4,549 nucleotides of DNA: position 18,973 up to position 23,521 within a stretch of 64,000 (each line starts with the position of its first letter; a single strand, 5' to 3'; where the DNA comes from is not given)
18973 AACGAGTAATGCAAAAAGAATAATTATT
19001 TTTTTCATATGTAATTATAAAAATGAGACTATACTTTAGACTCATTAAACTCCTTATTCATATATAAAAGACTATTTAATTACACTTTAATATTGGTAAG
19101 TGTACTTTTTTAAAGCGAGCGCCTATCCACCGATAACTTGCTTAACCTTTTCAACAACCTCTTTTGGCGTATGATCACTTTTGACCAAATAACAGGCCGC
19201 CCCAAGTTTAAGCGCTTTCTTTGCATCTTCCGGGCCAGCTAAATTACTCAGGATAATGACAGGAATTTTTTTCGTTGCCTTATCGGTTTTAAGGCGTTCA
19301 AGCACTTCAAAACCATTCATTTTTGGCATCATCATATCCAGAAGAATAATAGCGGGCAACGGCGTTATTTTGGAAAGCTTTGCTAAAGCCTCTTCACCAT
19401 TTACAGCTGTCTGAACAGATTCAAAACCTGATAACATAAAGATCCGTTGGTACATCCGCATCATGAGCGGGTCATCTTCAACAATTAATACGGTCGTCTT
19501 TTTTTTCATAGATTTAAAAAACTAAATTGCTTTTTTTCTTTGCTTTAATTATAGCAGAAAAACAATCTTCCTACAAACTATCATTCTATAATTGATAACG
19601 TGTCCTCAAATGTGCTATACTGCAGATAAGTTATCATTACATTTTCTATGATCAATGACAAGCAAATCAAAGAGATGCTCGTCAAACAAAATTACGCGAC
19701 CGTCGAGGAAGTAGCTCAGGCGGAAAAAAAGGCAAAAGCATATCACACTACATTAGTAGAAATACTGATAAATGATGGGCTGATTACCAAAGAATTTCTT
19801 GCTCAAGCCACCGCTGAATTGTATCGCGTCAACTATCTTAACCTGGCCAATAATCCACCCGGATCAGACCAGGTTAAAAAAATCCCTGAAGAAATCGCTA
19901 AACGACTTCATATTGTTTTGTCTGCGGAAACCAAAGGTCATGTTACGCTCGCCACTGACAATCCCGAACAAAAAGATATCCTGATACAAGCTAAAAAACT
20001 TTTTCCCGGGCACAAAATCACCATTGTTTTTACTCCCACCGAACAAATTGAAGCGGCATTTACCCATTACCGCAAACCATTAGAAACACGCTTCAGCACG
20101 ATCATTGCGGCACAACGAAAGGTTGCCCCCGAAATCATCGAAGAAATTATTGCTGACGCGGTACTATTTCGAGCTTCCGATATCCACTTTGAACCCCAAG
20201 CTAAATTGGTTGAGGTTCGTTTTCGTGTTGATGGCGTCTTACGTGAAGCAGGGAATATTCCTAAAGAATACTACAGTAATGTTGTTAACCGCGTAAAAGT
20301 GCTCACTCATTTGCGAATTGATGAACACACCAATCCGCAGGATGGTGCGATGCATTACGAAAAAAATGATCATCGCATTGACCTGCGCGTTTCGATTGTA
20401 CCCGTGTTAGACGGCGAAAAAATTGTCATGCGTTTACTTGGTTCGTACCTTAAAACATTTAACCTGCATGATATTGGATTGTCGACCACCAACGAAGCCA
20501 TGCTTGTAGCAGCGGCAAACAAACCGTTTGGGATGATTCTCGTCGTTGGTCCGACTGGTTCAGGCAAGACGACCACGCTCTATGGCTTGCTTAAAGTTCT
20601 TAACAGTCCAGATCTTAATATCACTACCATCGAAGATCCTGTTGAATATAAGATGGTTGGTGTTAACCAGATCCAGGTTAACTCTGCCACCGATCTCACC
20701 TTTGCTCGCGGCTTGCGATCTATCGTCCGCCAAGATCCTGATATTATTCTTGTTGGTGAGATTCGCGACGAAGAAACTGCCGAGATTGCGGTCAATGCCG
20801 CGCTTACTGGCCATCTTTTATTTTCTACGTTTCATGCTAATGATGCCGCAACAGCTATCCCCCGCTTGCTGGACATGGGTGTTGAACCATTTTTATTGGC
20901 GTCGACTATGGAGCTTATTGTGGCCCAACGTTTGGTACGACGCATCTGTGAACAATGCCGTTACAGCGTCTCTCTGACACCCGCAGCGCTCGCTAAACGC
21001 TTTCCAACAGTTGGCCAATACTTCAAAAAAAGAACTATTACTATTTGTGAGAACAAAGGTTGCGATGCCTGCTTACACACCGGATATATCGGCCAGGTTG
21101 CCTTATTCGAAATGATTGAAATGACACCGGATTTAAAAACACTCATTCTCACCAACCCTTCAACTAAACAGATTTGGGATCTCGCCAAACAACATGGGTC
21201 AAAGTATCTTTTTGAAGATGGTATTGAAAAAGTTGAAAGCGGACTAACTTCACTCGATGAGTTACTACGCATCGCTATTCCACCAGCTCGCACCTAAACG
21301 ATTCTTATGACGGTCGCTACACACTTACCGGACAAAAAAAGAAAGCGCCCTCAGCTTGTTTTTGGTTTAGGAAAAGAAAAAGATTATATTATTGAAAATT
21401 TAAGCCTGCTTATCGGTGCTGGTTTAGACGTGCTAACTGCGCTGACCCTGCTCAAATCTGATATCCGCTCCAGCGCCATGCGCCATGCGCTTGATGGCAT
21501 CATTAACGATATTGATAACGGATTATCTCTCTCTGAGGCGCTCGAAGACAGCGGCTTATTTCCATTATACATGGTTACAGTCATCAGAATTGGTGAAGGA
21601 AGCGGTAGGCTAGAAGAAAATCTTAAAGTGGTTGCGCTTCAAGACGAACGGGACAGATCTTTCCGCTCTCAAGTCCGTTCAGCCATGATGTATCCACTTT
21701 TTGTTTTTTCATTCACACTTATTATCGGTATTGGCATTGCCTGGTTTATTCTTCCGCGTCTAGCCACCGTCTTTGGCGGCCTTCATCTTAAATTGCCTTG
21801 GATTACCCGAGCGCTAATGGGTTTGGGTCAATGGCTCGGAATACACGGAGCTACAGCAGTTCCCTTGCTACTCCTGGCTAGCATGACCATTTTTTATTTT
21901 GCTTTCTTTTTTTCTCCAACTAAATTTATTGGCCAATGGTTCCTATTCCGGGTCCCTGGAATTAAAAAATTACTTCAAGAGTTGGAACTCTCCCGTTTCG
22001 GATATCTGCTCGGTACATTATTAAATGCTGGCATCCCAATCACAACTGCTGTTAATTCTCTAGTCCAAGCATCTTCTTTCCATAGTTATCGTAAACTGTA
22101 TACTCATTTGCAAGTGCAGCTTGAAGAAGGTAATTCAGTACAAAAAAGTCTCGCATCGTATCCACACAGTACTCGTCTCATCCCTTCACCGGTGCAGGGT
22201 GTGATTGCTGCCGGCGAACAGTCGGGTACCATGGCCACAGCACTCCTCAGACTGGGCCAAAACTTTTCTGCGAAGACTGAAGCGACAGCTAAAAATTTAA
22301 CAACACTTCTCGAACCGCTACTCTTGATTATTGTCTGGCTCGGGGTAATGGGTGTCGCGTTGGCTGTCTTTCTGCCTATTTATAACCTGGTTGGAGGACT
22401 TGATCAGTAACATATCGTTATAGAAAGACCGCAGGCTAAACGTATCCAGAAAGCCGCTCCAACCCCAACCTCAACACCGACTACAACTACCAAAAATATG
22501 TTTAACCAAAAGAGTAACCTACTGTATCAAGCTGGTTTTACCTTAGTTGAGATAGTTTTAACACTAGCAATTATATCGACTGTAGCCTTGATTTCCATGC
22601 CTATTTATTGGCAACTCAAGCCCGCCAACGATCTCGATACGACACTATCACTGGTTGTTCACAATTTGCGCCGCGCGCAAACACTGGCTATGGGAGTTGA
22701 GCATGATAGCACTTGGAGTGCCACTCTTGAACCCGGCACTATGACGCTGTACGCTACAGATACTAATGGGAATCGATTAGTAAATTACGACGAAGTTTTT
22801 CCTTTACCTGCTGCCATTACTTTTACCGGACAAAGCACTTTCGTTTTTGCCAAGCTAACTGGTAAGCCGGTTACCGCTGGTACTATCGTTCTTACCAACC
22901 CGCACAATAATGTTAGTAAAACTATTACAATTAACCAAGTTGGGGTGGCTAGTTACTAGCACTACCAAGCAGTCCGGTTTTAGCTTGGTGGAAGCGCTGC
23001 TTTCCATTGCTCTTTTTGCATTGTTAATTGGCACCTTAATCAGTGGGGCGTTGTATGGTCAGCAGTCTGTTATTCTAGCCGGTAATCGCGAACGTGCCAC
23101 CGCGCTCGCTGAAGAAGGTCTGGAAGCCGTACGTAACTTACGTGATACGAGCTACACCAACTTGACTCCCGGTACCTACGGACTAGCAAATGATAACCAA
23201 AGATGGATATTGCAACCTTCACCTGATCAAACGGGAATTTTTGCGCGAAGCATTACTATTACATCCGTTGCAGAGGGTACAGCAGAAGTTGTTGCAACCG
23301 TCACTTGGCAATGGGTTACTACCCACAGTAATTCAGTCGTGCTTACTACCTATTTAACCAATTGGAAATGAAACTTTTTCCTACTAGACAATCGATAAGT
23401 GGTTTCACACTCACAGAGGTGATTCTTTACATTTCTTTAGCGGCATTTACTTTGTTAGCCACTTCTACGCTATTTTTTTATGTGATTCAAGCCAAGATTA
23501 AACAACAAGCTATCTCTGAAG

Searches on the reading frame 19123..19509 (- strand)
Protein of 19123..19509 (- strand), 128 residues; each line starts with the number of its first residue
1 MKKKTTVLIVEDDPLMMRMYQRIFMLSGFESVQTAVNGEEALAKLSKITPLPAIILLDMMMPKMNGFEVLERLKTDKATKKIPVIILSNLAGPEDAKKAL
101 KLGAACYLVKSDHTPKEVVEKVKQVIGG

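Call 105: search_protein_families(library=pfam, proteins=[window:19123-19509:-], max_evalue=0.001)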
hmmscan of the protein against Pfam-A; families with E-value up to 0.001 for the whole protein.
window:19123-19509:- (128 aa): 1 family
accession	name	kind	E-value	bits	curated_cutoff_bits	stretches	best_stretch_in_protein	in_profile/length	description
PF00072.30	Response_reg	-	2.6e-24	86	30.2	1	7-120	1-108/111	Response regulator receiver domain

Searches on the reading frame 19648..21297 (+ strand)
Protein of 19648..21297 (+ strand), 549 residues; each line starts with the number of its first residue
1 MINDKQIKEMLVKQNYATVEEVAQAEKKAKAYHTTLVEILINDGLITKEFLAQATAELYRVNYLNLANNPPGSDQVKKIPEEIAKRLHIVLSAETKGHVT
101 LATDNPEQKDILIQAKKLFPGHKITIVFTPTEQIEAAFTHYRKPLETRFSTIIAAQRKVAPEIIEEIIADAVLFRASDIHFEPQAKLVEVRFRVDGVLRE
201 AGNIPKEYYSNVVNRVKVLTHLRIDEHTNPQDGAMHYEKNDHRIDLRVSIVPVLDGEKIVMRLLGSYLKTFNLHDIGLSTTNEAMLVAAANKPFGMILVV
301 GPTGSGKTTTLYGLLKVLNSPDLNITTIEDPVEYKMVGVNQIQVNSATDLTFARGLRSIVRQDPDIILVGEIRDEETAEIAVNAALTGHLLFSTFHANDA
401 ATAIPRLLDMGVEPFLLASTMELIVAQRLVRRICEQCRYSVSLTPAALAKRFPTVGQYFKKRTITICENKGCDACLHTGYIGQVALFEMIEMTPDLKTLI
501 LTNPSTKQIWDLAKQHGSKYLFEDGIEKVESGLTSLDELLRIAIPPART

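Call 105: search_protein_families(library=pfam, proteins=[window:19648-21297:+], max_evalue=0.001)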
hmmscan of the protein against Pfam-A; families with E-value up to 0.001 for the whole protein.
window:19648-21297:+ (549 aa): 2 families
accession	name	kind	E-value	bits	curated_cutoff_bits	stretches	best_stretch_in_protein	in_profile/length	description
PF00437.27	T2SSE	-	2.7e-120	401.9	24.9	1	160-541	8-370/370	Type II/IV secretion system protein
PF05157.20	MshEN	-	1.2e-08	35.3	23.1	1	59-144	1-86/90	MshEN domain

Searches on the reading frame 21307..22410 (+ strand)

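Call 105: search_protein_families(library=pfam, proteins=[window:21307-22410:+], max_evalue=0.001)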
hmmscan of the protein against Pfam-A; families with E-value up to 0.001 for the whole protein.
window:21307-22410:+ (367 aa): 1 family
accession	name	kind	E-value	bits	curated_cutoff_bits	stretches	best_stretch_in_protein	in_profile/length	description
PF00482.28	T2SSF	-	2.5e-42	144.2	25.2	2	29-150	2-125/125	Type II secretion system (T2SS), protein F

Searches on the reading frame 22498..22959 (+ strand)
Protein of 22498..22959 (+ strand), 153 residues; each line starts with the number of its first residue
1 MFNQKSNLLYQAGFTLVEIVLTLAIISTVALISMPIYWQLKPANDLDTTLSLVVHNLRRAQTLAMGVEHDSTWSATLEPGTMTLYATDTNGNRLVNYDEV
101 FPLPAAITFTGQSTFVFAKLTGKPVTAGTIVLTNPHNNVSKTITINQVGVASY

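Call 105: search_protein_families(library=pfam, proteins=[window:22498-22959:+], max_evalue=0.001)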
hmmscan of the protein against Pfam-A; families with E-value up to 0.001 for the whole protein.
window:22498-22959:+ (153 aa): 1 family
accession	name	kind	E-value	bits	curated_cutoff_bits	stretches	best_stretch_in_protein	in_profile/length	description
PF07963.17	N_methyl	-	3e-05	23.8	21.2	1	10-33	3-26/27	Prokaryotic N-terminal methylation motif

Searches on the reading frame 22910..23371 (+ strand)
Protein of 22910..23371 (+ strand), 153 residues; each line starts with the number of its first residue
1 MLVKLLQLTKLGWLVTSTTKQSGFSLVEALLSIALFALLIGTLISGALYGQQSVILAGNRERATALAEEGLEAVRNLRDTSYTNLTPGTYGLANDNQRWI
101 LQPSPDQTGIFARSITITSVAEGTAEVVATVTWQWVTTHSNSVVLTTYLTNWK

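Call 105: search_protein_families(library=pfam, proteins=[window:22910-23371:+], max_evalue=0.001)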
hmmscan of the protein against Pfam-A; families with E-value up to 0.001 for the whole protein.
window:22910-23371:+ (153 aa): 1 family
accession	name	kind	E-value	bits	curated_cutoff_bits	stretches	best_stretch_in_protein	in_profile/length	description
PF07963.17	N_methyl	-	9.6e-06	25.4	21.2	1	20-43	3-26/27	Prokaryotic N-terminal methylation motif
